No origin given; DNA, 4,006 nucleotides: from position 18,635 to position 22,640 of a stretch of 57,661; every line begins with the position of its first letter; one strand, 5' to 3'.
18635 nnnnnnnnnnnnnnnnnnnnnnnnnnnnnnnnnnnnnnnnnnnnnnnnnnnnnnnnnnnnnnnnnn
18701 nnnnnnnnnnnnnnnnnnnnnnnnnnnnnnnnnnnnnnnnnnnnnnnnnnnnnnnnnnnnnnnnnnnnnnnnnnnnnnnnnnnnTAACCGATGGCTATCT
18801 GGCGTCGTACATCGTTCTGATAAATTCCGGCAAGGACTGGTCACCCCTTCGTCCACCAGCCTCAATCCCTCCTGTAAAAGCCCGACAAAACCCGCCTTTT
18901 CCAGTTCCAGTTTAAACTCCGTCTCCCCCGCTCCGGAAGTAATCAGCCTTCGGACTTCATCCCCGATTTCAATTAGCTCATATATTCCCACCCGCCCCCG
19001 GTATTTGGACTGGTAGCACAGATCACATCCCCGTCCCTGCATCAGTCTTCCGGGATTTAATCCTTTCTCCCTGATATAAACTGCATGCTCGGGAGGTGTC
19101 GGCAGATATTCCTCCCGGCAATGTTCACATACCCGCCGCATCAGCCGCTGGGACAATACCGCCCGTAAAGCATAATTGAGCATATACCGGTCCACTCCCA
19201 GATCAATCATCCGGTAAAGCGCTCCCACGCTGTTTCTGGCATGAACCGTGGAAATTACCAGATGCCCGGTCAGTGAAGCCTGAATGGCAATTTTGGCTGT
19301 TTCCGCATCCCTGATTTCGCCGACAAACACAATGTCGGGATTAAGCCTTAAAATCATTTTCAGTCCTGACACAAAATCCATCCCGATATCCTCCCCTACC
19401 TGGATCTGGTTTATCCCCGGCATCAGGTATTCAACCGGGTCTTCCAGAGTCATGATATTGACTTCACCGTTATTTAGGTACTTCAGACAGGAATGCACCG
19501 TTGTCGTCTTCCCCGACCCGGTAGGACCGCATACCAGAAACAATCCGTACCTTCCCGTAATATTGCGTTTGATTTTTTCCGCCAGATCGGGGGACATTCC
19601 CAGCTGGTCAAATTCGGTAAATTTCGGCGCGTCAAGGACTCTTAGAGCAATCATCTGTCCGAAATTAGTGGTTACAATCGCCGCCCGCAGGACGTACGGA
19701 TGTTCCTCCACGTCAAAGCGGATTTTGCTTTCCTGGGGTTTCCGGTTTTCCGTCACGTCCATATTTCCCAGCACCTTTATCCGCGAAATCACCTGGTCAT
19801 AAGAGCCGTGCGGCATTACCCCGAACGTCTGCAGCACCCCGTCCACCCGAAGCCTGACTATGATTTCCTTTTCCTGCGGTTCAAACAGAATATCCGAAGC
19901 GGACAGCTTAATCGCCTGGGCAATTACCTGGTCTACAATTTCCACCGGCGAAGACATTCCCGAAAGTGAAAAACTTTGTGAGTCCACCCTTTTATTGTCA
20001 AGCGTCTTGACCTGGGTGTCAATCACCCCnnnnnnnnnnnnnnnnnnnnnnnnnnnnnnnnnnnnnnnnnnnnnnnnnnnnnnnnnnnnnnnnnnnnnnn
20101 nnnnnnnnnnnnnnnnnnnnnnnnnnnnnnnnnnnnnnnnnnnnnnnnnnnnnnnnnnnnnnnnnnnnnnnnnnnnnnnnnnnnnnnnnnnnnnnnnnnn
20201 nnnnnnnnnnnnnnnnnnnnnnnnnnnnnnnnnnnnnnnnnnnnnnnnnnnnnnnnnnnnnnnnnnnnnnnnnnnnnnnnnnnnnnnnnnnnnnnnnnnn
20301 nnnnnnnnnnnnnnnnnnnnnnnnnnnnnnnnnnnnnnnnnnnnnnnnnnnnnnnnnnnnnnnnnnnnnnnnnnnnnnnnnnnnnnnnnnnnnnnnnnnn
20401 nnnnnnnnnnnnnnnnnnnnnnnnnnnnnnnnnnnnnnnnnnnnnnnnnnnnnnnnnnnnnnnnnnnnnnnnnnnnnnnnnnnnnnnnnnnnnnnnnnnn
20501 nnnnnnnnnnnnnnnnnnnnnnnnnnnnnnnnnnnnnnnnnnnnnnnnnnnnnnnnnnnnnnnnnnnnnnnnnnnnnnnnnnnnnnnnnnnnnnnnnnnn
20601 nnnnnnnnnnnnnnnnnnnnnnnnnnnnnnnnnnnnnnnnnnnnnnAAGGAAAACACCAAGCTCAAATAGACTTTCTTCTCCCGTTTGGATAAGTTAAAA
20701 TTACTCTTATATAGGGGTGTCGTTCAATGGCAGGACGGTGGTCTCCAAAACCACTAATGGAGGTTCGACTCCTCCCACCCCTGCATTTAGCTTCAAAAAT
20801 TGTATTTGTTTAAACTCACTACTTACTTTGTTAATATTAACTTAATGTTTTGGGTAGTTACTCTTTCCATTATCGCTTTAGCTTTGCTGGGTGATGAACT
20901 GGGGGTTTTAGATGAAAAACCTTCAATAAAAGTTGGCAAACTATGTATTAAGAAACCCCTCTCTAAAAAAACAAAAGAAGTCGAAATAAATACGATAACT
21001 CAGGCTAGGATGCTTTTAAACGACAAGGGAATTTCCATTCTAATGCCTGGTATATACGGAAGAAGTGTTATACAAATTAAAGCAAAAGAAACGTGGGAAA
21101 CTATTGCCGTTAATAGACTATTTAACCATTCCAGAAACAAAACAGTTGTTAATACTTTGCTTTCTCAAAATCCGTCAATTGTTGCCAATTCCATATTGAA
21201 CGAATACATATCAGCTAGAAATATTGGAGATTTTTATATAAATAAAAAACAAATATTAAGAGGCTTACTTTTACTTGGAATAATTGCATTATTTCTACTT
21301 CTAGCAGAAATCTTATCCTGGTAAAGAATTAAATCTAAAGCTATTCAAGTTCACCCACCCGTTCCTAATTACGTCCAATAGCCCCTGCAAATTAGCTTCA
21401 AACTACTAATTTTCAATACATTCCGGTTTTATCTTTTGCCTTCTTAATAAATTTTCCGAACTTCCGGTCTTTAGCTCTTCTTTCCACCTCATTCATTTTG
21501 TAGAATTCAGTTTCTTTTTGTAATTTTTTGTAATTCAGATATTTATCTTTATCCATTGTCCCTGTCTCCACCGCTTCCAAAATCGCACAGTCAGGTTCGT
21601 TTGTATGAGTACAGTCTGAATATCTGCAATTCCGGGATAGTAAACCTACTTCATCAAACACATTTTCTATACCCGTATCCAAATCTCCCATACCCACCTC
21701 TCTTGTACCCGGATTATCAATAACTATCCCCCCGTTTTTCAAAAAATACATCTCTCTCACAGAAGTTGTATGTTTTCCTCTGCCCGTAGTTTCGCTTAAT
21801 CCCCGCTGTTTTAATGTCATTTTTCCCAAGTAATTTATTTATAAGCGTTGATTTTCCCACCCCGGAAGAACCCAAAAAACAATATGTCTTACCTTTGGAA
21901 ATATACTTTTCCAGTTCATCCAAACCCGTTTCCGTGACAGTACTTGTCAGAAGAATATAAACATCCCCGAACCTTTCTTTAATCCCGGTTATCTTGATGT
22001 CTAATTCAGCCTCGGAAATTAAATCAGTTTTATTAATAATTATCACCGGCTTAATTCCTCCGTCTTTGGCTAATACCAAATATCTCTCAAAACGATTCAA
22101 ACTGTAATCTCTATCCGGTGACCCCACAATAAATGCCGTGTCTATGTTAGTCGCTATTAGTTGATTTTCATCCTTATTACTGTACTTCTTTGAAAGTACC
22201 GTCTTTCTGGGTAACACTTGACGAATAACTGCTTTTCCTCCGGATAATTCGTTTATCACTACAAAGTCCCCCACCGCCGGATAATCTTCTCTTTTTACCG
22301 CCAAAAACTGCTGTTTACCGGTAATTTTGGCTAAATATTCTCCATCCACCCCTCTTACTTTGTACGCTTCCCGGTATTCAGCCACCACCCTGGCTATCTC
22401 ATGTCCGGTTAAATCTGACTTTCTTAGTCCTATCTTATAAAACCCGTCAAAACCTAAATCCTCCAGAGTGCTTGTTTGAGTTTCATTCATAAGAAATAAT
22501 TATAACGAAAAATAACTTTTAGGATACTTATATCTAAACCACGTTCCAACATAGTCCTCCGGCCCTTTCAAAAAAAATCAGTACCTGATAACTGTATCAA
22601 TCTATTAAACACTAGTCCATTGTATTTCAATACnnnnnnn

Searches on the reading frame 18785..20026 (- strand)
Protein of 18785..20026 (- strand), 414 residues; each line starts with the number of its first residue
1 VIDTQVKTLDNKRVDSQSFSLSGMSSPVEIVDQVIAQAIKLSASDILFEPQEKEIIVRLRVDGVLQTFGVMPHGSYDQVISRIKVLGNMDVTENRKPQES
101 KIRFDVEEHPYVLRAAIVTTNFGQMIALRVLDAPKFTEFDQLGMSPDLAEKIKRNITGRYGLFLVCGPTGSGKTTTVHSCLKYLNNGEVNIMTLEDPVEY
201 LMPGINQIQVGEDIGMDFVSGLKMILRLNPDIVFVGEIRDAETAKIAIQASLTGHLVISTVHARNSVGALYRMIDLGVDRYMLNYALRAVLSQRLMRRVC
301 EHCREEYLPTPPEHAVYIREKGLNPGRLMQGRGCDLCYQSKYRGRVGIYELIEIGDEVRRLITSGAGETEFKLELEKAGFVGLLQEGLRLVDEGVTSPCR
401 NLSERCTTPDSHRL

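Call 8: search_protein_families(library=pfam, proteins=[window:18785-20026:-], max_evalue=0.01)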
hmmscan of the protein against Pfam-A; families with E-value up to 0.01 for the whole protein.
window:18785-20026:- (414 aa): 6 families
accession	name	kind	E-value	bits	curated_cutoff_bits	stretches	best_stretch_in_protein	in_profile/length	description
PF00437.27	T2SSE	-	6.2e-108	361.2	24.9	1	28-397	9-364/370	Type II/IV secretion system protein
PF13191.12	AAA_16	-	0.0008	20.4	32.6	1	151-187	15-51/167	AAA ATPase domain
PF13476.12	AAA_23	-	0.0026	18.8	27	1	160-184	19-42/201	AAA domain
PF13401.12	AAA_22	-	0.0034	18.2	27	1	161-190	6-35/130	AAA domain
PF07728.20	AAA_5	-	0.0058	17.1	22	0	164-255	3-92/139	AAA domain (dynein-related subfamily)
PF12775.13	AAA_7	-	0.0098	15.9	25.8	0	163-193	36-66/181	P-loop containing dynein motor region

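Call 52: search_protein_families(library=phrogs, proteins=[window:18785-20026:-], max_evalue=0.01)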
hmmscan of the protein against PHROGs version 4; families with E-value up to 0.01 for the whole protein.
window:18785-20026:- (414 aa): 3 families
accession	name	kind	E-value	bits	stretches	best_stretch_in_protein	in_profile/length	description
phrog_19065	-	unknown function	4.8e-81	274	1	28-397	91-481/522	-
phrog_26606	-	unknown function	1.2e-56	193.1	1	31-297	6-268/323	-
phrog_239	-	DNA, RNA and nucleotide metabolism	0.0025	17.8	1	161-214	359-415/801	DNA primase/helicase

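Call 87: search_protein_families(library=padloc, proteins=[window:18785-20026:-], max_evalue=0.01)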
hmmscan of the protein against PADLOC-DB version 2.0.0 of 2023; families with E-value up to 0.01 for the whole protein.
window:18785-20026:- (414 aa): 1 family
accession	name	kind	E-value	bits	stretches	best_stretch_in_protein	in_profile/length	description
PDLC04140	mad8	-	0.00037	18.1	1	161-188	28-57/314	mads_8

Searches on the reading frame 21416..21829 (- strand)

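Call 9: search_protein_families(library=pfam, proteins=[window:21416-21829:-], max_evalue=0.01)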
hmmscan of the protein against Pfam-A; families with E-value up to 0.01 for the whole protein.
window:21416-21829:- (138 aa): 1 family
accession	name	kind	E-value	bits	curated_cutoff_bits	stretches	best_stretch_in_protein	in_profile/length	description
PF03193.22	RsgA_GTPase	-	2.2e-09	37.8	30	1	3-47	129-173/174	RsgA GTPase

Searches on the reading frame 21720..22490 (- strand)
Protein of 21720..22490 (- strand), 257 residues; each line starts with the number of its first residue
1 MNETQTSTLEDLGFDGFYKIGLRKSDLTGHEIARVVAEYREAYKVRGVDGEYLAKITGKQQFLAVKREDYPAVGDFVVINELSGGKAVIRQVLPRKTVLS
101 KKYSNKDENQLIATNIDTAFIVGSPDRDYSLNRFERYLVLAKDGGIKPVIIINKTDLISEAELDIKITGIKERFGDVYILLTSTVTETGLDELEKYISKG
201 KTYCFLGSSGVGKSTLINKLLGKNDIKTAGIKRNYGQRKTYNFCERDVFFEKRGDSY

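Call 9: search_protein_families(library=pfam, proteins=[window:21720-22490:-], max_evalue=0.01)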
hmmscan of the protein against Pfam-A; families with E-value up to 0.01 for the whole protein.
window:21720-22490:- (257 aa): 8 families
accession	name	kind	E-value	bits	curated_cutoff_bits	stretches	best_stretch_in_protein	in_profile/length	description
PF03193.22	RsgA_GTPase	-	2e-34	119.3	30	1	92-236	1-142/174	RsgA GTPase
PF00009.33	GTP_EFTU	-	6.4e-06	26.3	26.5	1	134-195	110-180/188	Elongation factor Tu GTP binding domain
PF02421.24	FeoB_N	-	9.2e-06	25.7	27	0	143-196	103-155/156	Ferrous iron transport protein B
PF00005.33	ABC_tran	-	2.1e-05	25.6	25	1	191-229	2-40/137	ABC transporter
PF01926.29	MMR_HSR1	-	9.7e-05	22.9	21.9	1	204-229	3-27/113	50S ribosome-binding GTPase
PF00735.24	Septin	-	0.0018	18.1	26.2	1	205-251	9-56/280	Septin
PF12775.13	AAA_7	-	0.0059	16.6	25.8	1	193-225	26-58/181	P-loop containing dynein motor region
PF02492.25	cobW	-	0.0059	16.6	20.7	0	205-231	5-33/180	CobW/HypB/UreG, nucleotide-binding domain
